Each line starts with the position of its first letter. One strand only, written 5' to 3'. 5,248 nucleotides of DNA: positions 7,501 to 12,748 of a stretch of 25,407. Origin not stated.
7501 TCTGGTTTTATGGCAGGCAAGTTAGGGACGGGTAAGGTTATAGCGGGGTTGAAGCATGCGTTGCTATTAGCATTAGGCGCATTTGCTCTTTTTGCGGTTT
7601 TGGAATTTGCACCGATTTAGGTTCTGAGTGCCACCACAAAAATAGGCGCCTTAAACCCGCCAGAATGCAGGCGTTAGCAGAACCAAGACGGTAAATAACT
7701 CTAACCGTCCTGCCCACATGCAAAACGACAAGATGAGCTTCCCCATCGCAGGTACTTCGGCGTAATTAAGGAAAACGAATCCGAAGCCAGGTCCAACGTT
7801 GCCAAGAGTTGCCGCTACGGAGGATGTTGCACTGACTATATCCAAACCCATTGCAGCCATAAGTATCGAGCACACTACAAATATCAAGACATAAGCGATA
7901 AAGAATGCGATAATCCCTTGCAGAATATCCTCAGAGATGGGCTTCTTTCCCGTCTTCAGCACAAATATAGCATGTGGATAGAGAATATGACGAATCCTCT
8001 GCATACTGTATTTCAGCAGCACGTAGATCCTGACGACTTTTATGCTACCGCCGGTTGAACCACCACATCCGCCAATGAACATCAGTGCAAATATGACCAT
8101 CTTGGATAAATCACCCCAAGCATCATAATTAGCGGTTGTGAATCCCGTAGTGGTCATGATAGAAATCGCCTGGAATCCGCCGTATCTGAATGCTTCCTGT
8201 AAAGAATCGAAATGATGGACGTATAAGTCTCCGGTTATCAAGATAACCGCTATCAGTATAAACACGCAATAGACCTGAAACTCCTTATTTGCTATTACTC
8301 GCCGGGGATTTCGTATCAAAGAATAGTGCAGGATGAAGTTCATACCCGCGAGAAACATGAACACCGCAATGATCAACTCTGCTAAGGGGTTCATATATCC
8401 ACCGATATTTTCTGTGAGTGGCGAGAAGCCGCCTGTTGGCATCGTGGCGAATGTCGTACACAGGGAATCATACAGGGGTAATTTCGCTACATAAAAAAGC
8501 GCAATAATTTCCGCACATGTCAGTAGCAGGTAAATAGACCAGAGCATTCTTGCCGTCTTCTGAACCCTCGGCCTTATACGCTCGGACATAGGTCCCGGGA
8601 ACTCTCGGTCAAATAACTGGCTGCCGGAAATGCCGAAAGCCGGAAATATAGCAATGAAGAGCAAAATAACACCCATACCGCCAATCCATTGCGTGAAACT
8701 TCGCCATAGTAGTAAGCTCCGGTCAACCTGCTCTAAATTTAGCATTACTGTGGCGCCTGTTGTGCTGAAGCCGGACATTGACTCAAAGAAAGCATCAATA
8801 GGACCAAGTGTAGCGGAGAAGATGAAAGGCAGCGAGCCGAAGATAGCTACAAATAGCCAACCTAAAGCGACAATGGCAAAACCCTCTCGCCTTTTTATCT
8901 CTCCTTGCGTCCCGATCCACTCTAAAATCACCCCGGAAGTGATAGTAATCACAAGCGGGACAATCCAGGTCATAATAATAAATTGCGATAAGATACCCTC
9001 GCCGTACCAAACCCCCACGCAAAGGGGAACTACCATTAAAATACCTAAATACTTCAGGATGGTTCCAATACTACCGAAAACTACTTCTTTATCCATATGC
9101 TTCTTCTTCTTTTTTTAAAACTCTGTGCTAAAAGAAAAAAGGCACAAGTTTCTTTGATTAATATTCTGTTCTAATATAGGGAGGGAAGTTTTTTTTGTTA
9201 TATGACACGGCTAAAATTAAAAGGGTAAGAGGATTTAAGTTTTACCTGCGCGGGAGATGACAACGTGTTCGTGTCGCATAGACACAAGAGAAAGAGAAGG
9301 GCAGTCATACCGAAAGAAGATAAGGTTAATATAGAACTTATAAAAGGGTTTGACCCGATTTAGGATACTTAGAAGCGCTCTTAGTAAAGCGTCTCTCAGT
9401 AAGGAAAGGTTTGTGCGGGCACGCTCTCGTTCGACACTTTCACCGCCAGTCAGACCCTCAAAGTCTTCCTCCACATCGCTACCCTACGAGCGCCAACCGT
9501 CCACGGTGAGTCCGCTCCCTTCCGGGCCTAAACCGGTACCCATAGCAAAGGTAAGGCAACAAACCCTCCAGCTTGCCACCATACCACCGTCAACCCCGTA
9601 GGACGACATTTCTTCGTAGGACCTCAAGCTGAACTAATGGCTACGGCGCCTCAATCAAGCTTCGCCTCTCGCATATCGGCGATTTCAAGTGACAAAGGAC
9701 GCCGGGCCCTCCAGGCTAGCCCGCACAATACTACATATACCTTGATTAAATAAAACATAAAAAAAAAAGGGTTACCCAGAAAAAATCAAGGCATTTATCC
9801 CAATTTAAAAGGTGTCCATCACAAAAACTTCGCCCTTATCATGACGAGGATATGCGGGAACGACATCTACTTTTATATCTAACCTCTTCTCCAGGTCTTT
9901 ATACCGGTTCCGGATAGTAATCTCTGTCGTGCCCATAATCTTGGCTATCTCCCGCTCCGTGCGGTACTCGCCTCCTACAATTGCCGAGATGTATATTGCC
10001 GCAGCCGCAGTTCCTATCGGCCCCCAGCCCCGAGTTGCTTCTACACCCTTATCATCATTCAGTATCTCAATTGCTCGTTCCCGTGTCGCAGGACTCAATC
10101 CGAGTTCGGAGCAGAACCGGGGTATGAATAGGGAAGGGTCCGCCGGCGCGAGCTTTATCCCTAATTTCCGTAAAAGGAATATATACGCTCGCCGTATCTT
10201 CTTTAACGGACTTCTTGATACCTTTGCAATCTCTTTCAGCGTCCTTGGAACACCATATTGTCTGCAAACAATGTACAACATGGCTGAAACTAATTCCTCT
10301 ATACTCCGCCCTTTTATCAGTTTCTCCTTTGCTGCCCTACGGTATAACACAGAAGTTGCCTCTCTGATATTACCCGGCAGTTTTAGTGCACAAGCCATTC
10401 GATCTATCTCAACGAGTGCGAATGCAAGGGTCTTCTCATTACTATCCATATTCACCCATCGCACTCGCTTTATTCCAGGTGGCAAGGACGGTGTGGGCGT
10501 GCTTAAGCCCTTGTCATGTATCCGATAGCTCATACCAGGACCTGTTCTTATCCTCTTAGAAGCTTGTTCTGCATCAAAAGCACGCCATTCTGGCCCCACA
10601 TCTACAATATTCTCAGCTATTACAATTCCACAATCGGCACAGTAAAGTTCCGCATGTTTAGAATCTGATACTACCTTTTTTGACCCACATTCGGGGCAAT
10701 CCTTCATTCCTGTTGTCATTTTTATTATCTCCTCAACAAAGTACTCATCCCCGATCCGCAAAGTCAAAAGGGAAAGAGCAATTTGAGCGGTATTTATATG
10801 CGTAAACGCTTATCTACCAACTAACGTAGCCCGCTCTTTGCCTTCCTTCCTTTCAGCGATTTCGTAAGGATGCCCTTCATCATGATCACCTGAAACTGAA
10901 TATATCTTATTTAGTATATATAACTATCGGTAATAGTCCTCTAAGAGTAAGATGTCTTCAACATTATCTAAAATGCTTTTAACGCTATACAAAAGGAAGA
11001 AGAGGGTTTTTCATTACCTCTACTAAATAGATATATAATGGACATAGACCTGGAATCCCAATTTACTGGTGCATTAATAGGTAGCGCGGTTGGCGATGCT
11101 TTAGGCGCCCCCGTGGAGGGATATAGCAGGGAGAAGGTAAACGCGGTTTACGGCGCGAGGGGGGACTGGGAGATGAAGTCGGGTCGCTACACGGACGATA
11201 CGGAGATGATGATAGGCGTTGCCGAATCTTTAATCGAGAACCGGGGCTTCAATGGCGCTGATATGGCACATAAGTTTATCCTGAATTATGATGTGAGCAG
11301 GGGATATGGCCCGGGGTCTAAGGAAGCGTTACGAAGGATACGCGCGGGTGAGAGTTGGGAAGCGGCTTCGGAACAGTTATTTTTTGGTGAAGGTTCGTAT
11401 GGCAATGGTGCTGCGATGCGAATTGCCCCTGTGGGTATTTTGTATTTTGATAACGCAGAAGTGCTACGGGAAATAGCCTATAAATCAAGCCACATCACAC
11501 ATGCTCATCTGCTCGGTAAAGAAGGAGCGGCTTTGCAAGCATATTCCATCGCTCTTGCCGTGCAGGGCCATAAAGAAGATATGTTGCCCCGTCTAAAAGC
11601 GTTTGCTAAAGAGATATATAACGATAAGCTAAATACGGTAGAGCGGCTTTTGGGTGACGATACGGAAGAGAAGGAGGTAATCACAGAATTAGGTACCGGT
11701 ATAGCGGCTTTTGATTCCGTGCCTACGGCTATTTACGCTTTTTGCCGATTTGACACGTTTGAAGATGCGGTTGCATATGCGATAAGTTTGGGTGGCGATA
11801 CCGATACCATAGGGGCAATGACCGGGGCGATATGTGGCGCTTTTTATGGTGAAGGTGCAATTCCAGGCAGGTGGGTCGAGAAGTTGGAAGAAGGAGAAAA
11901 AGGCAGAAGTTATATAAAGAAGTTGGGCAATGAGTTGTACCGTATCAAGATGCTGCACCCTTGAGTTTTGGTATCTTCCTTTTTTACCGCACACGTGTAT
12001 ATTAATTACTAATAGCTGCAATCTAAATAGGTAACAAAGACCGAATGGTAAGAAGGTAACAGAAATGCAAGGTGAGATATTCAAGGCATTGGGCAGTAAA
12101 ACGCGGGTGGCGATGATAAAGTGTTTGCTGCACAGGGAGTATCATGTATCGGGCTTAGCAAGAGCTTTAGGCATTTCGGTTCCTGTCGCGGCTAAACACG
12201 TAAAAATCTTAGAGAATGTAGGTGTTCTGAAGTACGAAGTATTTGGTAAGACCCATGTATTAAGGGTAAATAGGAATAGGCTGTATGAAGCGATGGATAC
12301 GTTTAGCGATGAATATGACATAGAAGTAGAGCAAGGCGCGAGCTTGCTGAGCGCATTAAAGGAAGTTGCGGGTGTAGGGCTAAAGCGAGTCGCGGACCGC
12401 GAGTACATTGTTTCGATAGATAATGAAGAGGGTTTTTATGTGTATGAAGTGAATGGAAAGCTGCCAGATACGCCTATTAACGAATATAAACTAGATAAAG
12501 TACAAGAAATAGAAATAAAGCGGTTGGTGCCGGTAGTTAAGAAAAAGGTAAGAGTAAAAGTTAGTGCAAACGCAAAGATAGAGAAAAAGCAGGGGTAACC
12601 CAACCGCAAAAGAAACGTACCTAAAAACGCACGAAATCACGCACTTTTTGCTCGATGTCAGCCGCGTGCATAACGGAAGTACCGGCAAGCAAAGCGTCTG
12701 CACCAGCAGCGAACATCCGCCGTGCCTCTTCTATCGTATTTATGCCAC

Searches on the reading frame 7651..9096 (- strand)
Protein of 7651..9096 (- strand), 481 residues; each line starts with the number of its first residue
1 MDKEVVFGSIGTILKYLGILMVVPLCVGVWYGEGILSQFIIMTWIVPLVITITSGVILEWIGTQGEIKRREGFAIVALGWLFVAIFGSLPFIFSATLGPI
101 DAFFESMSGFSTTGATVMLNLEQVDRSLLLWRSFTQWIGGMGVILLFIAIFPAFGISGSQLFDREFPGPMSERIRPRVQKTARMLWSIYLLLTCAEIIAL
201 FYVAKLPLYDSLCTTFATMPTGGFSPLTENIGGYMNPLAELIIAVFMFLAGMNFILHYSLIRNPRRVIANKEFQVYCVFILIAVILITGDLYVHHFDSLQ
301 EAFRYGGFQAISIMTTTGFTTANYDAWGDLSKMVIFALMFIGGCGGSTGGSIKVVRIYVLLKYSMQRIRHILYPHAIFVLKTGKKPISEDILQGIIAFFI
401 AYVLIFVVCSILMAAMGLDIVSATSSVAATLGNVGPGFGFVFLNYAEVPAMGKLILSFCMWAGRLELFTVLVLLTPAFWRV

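Call 12: search_protein_families(library=pfam, proteins=[window:7651-9096:-], max_evalue=0.001)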
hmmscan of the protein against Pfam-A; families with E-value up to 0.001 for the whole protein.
window:7651-9096:- (481 aa): 1 family
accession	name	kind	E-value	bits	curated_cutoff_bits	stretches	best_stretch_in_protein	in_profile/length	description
PF02386.22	TrkH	-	1e-60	206.1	27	1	64-474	27-490/502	Cation transport protein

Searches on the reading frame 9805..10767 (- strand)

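Call 12: search_protein_families(library=pfam, proteins=[window:9805-10767:-], max_evalue=0.001)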
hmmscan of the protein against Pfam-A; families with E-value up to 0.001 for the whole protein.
window:9805-10767:- (320 aa): 4 families
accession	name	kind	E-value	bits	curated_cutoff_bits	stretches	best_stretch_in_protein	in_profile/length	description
PF00382.24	TFIIB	-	5.4e-34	116.5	23.6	2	112-196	3-87/92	Transcription factor TFIIB repeat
PF08271.17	Zn_Ribbon_TF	-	3.7e-16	58.8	29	1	24-64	3-43/43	TFIIB zinc-binding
PF04545.22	Sigma70_r4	-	0.00062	19.7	24.1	0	266-291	18-43/50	Sigma-70, region 4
PF14354.12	Lar_restr_allev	-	0.00082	20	28.6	0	21-48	3-33/58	Restriction alleviation protein Lar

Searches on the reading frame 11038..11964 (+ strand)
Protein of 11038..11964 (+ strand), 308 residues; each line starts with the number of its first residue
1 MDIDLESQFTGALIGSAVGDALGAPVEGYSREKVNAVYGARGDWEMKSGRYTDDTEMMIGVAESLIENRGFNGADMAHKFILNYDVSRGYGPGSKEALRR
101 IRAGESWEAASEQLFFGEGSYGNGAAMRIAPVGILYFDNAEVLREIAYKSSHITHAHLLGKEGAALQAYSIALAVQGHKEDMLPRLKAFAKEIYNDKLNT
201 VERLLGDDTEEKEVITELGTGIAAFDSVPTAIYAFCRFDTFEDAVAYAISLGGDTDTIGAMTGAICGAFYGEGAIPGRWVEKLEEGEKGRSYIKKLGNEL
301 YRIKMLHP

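Call 12: search_protein_families(library=pfam, proteins=[window:11038-11964:+], max_evalue=0.001)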
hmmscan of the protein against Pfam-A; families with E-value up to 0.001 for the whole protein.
window:11038-11964:+ (308 aa): 1 family
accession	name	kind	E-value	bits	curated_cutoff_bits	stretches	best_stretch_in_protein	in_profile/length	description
PF03747.19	ADP_ribosyl_GH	-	6.1e-75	253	26.2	1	11-277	1-286/287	ADP-ribosylglycohydrolase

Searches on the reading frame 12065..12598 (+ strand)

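Call 12: search_protein_families(library=pfam, proteins=[window:12065-12598:+], max_evalue=0.001)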
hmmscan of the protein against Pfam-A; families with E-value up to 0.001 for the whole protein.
window:12065-12598:+ (177 aa): 3 families
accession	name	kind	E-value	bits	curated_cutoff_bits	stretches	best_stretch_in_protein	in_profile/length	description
PF01022.26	HTH_5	-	6.1e-07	29.6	22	1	11-56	1-46/47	Bacterial regulatory protein, arsR family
PF14478.12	DUF4430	-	2.8e-06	28.1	23.8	1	91-152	1-69/72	Domain of unknown function (DUF4430)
PF12840.13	HTH_20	-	0.00046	20.5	27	1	9-57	1-50/51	Helix-turn-helix domain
